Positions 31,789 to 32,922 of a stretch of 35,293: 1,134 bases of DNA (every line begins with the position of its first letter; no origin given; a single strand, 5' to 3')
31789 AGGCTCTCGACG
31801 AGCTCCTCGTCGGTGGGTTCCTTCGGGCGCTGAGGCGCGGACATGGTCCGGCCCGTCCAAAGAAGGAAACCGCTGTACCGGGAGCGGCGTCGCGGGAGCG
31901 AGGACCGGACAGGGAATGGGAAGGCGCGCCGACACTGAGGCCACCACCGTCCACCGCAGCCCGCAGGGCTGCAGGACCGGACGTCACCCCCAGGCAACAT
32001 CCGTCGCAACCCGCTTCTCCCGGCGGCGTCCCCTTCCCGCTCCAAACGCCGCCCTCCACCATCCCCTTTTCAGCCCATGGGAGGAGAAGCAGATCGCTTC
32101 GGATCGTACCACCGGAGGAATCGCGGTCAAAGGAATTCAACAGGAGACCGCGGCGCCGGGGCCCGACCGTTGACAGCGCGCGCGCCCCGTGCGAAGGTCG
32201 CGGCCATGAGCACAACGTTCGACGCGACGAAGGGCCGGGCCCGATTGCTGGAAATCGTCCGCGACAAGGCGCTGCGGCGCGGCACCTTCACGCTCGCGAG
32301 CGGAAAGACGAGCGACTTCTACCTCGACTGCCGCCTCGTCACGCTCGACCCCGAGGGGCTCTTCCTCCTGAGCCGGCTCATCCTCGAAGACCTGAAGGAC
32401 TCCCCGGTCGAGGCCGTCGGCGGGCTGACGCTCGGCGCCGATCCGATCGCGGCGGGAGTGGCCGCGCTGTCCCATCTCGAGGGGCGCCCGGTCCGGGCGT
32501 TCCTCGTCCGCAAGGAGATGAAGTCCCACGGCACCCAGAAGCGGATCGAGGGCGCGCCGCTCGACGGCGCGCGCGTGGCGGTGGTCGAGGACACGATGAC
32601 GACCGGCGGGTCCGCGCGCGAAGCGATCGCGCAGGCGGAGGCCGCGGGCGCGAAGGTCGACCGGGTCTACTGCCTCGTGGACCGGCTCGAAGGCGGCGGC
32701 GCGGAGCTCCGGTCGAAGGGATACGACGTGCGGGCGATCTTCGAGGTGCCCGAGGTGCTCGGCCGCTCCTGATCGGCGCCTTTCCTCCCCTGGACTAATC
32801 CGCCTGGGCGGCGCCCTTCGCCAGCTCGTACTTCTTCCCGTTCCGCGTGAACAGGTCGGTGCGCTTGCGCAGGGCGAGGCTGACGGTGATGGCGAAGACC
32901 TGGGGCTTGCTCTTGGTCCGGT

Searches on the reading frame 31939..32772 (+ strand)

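Call 16: search_protein_families(library=pfam, proteins=[window:31939-32772:+], max_evalue=0.001)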
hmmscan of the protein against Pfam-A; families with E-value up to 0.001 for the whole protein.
window:31939-32772:+ (277 aa): 1 family
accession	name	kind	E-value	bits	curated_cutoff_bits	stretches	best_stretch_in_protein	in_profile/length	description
PF00156.33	Pribosyltran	-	0.00095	19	26.3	0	204-254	81-131/158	Phosphoribosyl transferase domain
